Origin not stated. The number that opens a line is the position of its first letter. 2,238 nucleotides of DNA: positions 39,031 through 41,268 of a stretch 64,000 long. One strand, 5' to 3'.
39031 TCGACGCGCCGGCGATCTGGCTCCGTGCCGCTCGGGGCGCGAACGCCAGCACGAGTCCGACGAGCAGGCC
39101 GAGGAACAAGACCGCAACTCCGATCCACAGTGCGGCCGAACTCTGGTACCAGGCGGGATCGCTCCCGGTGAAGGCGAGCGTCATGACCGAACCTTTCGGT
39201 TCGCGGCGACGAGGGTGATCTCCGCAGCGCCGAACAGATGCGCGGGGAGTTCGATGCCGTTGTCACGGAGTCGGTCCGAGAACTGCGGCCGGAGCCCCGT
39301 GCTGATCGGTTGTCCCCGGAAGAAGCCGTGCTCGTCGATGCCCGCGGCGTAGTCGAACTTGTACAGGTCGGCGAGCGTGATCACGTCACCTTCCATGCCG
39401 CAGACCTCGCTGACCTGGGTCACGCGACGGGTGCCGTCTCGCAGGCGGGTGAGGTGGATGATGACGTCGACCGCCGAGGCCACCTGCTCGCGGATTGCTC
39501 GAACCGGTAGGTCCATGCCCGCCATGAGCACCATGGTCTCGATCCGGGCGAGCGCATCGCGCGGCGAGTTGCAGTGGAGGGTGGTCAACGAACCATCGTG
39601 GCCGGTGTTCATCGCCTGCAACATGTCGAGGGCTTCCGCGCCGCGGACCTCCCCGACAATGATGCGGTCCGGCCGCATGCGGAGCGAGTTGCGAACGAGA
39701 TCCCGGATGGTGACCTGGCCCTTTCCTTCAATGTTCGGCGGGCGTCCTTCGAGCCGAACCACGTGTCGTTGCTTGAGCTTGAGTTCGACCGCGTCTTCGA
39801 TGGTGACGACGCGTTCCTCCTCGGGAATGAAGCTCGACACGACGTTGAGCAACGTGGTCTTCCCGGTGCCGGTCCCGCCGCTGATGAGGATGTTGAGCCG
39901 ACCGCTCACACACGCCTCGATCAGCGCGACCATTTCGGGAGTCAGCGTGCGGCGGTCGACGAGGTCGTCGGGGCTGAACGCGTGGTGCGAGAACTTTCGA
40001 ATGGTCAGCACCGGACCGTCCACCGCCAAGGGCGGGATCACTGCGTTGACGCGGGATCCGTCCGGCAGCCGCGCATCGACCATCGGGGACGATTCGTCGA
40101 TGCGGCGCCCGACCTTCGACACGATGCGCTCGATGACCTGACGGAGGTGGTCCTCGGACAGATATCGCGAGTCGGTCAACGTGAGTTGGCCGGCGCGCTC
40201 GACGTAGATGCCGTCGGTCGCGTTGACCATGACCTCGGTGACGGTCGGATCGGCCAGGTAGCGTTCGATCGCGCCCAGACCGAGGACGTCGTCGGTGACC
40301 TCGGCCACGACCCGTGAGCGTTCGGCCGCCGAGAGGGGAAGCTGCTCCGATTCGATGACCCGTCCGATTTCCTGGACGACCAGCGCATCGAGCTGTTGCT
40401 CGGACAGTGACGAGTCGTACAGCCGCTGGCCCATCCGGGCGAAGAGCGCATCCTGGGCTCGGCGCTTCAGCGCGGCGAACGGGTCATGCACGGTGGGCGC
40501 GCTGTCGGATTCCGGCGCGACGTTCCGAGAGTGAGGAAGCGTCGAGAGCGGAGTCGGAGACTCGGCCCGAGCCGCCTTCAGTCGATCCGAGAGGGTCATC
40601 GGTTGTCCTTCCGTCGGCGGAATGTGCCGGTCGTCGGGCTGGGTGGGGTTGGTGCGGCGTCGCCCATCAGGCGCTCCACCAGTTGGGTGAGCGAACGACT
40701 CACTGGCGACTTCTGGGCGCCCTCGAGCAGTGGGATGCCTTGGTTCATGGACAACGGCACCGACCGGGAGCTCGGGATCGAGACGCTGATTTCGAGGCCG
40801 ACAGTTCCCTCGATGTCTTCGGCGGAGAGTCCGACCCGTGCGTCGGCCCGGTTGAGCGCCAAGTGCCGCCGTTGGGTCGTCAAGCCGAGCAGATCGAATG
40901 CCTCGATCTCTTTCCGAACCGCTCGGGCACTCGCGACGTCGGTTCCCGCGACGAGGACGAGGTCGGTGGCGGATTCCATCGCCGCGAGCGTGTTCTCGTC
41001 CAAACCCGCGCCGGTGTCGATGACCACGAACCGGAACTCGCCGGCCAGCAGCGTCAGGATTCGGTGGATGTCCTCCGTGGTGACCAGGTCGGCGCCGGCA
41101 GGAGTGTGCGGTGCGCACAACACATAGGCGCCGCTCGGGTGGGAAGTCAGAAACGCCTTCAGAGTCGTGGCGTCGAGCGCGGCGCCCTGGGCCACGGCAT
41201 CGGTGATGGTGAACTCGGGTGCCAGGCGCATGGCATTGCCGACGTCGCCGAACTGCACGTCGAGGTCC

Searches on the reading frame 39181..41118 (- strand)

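Call 12: search_protein_families(library=pfam, proteins=[window:39181-41118:-], max_evalue=0.001)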
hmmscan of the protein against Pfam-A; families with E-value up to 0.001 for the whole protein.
window:39181-41118:- (645 aa): 2 families
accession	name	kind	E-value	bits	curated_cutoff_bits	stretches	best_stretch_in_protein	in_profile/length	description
PF00437.27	T2SSE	-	8.1e-65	219.3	24.9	1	281-560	5-282/370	Type II/IV secretion system protein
PF13191.12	AAA_16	-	3.8e-05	24.7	32.6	1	389-498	5-115/167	AAA ATPase domain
